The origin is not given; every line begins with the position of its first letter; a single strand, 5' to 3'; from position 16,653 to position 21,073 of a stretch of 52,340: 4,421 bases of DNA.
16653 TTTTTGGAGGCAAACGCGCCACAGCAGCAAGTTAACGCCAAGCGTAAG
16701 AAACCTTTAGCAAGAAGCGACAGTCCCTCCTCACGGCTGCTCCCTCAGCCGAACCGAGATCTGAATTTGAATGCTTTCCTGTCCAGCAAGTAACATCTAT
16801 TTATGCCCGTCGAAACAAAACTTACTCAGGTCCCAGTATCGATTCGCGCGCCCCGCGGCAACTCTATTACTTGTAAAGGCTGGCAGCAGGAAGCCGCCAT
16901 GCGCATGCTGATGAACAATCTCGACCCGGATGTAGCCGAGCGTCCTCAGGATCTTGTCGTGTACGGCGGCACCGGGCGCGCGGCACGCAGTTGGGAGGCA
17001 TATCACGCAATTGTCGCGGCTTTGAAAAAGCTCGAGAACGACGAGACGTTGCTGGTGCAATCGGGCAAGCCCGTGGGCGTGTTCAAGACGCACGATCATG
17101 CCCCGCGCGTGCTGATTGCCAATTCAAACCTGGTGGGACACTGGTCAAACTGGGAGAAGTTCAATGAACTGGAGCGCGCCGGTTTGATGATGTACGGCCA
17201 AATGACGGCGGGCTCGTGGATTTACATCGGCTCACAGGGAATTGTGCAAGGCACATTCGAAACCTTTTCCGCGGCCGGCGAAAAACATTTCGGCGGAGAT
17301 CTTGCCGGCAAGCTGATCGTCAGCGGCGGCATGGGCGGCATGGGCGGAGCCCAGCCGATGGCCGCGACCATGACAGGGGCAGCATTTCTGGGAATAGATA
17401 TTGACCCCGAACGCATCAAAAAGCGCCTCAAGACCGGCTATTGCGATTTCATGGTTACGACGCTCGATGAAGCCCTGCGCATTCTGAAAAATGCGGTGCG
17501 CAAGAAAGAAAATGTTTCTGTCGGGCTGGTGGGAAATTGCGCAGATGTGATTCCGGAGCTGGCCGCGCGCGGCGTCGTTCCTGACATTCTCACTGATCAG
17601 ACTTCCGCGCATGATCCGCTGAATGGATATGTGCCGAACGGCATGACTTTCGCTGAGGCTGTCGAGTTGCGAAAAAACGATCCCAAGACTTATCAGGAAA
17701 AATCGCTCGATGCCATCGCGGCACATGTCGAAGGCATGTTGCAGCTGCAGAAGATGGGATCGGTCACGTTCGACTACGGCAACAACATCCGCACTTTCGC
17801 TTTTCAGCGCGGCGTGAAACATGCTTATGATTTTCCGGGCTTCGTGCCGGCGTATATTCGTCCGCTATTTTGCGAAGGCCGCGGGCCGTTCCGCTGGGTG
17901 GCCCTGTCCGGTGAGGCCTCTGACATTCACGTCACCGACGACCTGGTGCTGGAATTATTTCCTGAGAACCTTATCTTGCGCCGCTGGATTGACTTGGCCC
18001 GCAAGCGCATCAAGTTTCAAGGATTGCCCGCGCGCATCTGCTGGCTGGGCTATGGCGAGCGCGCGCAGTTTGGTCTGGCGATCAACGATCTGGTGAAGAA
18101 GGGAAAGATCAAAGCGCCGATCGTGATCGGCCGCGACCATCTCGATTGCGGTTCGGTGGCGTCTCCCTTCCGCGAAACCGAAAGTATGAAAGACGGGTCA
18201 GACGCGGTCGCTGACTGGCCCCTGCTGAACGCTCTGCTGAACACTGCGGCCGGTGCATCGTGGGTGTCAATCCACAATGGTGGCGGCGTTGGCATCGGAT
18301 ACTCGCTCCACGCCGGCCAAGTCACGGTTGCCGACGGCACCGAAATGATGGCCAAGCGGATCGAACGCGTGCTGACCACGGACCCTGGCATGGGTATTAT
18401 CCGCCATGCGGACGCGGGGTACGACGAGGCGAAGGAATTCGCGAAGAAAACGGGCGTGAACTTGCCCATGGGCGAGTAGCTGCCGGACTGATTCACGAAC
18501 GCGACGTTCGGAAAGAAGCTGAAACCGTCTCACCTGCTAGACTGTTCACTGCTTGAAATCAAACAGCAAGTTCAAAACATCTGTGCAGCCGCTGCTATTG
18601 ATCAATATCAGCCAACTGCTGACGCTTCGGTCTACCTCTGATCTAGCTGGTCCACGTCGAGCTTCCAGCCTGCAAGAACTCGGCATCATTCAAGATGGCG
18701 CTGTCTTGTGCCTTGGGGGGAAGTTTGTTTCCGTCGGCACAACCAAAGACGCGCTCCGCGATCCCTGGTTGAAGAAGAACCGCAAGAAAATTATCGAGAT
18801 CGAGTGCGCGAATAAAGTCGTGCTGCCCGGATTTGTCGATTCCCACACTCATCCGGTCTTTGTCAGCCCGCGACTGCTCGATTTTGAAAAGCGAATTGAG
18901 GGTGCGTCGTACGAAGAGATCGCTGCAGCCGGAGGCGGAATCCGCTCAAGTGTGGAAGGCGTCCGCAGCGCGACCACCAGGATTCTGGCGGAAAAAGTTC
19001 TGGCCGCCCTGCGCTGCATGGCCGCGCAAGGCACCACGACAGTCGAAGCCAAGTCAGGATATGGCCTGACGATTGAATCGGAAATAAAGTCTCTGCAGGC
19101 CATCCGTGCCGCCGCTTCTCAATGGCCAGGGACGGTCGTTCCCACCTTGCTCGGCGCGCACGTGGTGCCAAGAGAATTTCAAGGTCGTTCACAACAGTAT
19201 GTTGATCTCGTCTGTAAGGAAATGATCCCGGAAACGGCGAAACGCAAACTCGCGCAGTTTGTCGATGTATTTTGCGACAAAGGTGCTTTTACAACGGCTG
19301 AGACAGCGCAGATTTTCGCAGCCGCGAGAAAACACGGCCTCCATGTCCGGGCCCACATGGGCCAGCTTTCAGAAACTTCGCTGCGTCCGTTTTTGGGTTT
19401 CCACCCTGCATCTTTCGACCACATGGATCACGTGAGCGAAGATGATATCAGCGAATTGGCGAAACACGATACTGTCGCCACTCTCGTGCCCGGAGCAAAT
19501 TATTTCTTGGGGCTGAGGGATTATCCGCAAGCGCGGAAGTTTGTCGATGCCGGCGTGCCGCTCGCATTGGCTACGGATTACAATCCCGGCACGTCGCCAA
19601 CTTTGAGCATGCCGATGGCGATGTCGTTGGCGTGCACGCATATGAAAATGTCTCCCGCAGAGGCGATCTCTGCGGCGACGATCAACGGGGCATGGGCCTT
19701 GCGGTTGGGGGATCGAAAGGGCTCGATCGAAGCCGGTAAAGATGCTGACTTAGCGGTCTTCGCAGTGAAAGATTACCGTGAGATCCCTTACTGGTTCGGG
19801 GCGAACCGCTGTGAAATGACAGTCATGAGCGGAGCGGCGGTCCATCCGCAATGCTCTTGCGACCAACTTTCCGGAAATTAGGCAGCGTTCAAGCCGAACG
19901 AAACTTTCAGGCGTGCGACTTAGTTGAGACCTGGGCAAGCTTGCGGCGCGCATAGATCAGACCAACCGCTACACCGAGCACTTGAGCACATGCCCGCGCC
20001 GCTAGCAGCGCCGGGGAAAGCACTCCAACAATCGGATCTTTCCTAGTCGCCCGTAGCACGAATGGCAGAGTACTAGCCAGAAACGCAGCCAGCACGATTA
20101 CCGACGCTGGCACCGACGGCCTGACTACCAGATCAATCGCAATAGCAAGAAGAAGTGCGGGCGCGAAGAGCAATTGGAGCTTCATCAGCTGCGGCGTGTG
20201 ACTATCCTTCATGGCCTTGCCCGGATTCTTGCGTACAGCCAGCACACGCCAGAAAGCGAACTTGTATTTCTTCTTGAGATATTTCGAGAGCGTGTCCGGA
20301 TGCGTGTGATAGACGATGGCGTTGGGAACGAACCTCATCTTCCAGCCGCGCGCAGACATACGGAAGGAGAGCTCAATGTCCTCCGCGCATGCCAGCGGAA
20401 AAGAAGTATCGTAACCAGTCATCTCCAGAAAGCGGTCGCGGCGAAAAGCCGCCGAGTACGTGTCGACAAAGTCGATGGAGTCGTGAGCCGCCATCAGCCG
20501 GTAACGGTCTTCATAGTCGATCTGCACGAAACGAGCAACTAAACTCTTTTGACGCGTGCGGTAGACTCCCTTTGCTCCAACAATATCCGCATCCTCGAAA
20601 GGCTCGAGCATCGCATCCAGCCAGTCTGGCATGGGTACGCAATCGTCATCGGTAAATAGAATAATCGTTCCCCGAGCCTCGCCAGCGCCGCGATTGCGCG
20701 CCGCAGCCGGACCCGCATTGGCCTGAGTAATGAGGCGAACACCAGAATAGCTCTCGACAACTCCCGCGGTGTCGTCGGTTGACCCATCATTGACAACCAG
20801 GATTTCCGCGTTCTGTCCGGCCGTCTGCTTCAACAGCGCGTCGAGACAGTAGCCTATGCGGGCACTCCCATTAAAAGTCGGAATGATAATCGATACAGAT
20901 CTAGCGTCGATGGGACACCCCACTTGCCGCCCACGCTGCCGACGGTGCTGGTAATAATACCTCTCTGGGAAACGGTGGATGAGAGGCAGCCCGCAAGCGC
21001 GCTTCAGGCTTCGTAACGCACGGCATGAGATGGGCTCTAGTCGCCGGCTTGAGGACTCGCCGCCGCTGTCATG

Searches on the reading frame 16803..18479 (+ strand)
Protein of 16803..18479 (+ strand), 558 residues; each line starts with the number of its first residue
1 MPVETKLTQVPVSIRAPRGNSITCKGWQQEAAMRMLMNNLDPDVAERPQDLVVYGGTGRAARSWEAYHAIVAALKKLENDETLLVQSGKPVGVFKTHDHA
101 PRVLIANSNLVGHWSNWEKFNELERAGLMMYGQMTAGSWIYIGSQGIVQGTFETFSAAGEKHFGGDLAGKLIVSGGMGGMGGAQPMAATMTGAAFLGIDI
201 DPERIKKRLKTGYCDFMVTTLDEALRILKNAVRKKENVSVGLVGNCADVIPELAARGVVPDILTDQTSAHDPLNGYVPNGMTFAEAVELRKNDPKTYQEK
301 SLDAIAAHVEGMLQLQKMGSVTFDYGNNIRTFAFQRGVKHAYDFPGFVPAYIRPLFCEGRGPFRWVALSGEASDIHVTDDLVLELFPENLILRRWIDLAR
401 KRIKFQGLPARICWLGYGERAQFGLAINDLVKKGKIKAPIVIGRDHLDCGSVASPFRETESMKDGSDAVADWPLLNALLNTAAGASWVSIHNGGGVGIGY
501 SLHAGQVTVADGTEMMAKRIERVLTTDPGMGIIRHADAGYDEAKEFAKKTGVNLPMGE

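Call 16: search_protein_families(library=pfam, proteins=[window:16803-18479:+], max_evalue=0.00001)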
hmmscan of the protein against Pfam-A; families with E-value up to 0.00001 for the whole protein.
window:16803-18479:+ (558 aa): 3 families
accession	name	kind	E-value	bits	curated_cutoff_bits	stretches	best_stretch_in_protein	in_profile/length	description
PF17392.7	Urocanase_C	-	1.7e-94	315.2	23.6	1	354-548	1-195/196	Urocanase C-terminal domain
PF01175.24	Urocanase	-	1.5e-87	293.1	23.2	1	143-351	1-209/209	Urocanase Rossmann-like domain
PF17391.7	Urocanase_N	-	2.6e-63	211.9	23.2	1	14-140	1-127/127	Urocanase N-terminal domain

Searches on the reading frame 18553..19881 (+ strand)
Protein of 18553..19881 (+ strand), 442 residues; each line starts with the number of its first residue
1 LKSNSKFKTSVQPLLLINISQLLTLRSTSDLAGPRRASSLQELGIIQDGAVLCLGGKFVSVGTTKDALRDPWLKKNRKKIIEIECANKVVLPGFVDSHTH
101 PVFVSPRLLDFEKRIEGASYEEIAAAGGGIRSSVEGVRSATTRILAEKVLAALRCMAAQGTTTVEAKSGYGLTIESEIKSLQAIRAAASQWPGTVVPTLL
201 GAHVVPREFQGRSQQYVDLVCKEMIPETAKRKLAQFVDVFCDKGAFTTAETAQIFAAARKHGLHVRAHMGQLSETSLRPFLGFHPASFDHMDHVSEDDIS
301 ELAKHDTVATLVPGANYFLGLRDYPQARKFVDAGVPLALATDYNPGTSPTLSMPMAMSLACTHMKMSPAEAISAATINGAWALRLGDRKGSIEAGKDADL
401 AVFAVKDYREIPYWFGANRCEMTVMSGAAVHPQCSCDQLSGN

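Call 16: search_protein_families(library=pfam, proteins=[window:18553-19881:+], max_evalue=0.00001)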
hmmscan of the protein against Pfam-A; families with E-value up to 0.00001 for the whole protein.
window:18553-19881:+ (442 aa): 2 families
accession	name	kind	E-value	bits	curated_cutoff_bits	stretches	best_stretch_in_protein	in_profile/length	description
PF01979.26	Amidohydro_1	-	2.3e-26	93.3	25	1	89-427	1-342/345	Amidohydrolase family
PF07969.17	Amidohydro_3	-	5.2e-22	79.4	29.7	1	146-430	158-471/472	Amidohydrolase family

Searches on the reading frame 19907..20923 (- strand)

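Call 16: search_protein_families(library=pfam, proteins=[window:19907-20923:-], max_evalue=0.00001)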
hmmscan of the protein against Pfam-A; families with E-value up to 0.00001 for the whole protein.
window:19907-20923:- (338 aa): 5 families
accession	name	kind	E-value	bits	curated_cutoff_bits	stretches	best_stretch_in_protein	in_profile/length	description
PF00535.33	Glycos_transf_2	-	2.8e-32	112.4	23.3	1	11-148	1-148/168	Glycosyl transferase family 2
PF13641.12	Glyco_tranf_2_3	-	1.1e-26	94.7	27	1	10-219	3-224/230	Glycosyltransferase like family 2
PF10111.15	Glyco_tranf_2_2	-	4.2e-20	72.8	27.3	1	11-215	1-225/276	Glycosyltransferase like family 2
PF13632.12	Glyco_trans_2_3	-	2.5e-13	50.7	27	1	87-283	1-193/198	Glycosyl transferase family group 2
PF13506.12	Glyco_transf_21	-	3.3e-10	40.2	21.7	1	80-222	26-172/174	Glycosyl transferase family 21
